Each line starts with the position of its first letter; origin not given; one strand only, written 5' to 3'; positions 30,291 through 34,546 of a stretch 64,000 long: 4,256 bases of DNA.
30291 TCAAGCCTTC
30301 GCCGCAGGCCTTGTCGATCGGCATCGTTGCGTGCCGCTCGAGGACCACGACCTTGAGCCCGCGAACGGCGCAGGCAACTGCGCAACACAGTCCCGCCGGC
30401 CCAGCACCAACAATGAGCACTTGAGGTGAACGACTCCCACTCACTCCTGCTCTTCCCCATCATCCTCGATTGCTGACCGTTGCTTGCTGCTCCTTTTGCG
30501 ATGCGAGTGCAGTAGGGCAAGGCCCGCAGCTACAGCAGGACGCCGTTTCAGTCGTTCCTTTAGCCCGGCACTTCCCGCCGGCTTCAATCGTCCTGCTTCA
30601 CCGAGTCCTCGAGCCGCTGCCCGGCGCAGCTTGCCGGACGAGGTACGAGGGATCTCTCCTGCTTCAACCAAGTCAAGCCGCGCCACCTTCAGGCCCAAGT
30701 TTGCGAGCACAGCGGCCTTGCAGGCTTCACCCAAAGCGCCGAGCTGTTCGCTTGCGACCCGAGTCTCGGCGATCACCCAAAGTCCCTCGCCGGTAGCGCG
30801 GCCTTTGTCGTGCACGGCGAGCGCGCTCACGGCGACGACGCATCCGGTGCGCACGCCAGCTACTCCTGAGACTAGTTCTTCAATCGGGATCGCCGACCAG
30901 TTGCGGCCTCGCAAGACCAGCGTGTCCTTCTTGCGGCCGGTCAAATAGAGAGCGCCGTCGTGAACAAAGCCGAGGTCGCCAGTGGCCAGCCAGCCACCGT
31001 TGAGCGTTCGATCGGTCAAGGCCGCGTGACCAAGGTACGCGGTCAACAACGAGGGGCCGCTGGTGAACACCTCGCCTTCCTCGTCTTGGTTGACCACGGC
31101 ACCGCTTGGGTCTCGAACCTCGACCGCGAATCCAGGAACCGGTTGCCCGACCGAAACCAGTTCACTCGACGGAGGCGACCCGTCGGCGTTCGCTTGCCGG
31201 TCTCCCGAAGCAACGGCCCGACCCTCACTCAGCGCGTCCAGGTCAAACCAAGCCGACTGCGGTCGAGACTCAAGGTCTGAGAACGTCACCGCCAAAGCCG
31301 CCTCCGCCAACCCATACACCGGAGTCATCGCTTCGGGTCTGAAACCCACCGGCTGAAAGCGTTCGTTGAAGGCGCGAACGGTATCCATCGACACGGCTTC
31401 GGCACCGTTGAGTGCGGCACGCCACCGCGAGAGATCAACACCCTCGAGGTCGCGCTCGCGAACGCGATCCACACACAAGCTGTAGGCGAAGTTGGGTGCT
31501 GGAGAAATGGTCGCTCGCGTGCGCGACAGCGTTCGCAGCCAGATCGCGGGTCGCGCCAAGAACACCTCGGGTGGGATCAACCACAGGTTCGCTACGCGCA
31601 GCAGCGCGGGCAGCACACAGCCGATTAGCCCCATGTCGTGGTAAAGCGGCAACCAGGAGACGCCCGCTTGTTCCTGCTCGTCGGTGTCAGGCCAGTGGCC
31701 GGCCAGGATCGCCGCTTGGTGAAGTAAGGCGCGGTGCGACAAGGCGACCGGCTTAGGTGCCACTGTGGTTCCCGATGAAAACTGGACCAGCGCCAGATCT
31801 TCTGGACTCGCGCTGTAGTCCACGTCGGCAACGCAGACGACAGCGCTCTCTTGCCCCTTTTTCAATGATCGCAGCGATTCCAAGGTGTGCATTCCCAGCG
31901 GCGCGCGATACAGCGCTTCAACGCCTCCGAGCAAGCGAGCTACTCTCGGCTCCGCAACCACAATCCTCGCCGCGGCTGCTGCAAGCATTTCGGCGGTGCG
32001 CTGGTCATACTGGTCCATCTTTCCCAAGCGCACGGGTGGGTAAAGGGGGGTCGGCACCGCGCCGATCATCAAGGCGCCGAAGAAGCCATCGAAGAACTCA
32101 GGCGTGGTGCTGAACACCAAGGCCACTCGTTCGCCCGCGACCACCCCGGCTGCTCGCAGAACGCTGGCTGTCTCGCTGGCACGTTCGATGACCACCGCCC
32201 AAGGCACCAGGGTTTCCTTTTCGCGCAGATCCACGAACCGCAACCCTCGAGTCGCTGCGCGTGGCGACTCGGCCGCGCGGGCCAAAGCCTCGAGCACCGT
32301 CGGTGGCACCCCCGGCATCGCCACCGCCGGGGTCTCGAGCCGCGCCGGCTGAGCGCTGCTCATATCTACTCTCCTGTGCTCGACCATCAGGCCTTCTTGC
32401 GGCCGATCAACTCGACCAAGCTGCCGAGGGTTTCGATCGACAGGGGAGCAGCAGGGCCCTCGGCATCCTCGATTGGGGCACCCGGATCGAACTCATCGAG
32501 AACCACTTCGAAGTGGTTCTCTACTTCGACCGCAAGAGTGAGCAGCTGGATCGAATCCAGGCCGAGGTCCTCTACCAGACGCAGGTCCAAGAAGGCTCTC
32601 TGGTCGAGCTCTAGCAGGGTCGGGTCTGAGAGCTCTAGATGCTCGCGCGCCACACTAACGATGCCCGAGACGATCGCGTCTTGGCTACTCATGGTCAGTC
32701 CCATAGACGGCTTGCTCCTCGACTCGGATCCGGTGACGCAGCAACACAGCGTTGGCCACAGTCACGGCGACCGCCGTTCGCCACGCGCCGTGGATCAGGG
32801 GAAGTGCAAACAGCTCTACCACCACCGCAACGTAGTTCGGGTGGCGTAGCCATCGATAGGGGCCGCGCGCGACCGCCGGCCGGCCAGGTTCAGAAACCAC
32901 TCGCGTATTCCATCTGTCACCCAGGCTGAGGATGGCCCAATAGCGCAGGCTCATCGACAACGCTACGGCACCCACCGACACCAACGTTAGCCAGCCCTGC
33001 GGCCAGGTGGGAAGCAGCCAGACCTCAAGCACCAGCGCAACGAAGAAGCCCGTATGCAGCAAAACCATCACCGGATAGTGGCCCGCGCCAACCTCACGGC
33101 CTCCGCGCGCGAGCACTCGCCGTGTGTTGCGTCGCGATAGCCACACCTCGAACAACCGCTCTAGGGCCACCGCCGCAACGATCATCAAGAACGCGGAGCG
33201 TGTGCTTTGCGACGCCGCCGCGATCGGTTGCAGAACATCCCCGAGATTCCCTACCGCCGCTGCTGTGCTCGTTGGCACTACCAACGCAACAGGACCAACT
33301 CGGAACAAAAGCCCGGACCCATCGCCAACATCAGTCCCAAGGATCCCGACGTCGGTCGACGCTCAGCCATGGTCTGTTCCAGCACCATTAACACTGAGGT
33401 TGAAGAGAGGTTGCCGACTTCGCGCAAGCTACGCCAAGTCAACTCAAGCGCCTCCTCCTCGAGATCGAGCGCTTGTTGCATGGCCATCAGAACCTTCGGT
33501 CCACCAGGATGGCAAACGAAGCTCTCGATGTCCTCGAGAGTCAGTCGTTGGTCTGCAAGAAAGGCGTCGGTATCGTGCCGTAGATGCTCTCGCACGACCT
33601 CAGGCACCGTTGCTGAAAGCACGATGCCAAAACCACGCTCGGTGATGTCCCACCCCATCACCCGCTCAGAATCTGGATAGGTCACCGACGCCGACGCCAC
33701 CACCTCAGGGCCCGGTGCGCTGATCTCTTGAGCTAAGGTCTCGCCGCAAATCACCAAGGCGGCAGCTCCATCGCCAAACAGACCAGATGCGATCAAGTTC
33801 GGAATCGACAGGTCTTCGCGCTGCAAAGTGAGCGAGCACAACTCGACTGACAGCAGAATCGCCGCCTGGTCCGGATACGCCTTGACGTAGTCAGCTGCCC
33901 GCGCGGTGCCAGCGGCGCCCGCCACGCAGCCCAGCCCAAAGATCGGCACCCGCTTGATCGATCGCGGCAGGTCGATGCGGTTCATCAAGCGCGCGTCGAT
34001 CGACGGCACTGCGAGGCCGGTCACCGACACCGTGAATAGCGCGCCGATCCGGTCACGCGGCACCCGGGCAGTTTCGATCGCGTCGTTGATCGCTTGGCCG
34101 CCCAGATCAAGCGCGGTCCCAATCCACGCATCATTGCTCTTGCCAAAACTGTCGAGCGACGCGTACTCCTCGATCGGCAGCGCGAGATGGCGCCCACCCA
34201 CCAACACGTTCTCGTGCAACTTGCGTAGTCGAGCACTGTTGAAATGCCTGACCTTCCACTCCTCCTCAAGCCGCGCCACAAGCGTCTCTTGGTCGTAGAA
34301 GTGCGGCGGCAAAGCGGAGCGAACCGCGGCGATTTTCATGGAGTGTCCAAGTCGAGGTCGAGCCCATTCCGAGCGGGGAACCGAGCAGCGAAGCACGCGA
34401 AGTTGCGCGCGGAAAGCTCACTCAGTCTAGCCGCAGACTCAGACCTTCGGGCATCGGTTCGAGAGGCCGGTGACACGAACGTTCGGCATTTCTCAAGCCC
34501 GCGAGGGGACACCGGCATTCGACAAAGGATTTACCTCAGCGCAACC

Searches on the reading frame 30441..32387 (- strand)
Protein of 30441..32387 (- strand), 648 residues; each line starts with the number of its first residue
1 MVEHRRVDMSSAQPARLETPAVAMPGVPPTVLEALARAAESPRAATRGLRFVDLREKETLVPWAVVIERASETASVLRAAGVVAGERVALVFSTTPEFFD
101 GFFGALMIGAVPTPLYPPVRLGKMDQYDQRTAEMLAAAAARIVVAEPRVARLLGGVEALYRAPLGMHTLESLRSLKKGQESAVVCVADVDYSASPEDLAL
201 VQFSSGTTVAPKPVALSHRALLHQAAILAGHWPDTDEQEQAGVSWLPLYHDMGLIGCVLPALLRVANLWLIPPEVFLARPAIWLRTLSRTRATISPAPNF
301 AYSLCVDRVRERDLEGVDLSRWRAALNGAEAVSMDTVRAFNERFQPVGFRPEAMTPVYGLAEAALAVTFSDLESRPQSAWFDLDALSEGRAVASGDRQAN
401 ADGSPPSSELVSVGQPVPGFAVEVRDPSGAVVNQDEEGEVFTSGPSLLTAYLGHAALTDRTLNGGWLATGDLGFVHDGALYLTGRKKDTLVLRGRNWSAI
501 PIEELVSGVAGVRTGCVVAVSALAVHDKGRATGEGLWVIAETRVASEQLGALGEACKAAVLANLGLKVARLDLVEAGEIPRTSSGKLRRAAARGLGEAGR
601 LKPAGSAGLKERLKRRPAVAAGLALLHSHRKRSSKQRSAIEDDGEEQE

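Call 65: search_protein_families(library=pfam, max_evalue=0.00001, proteins=[window:30441-32387:-])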
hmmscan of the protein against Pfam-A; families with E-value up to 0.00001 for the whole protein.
window:30441-32387:- (648 aa): 1 family
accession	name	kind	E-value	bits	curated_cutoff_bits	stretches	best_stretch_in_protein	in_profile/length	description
PF00501.34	AMP-binding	-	1.5e-53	182.4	29.9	1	64-452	25-384/384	AMP-binding enzyme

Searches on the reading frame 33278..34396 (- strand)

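Call 49: search_protein_families(library=pfam, proteins=[window:33278-34396:-], max_evalue=0.00001)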
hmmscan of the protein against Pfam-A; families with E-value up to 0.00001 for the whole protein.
window:33278-34396:- (372 aa): 4 families
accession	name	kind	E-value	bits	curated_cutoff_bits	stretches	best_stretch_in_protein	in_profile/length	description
PF02797.21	Chal_sti_synt_C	-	2.3e-18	67.1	27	1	232-371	2-148/151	Chalcone and stilbene synthases, C-terminal domain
PF00195.25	Chal_sti_synt_N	-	2.7e-14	53.6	27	1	22-217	16-222/225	Chalcone and stilbene synthases, N-terminal domain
PF08541.16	ACP_syn_III_C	-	6.2e-12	46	26.6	1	280-372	1-90/90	3-Oxoacyl-[acyl-carrier-protein (ACP)] synthase III C terminal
PF08392.18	FAE1_CUT1_RppA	-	4.2e-08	33.3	27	1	102-219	90-206/290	FAE1/Type III polyketide synthase-like protein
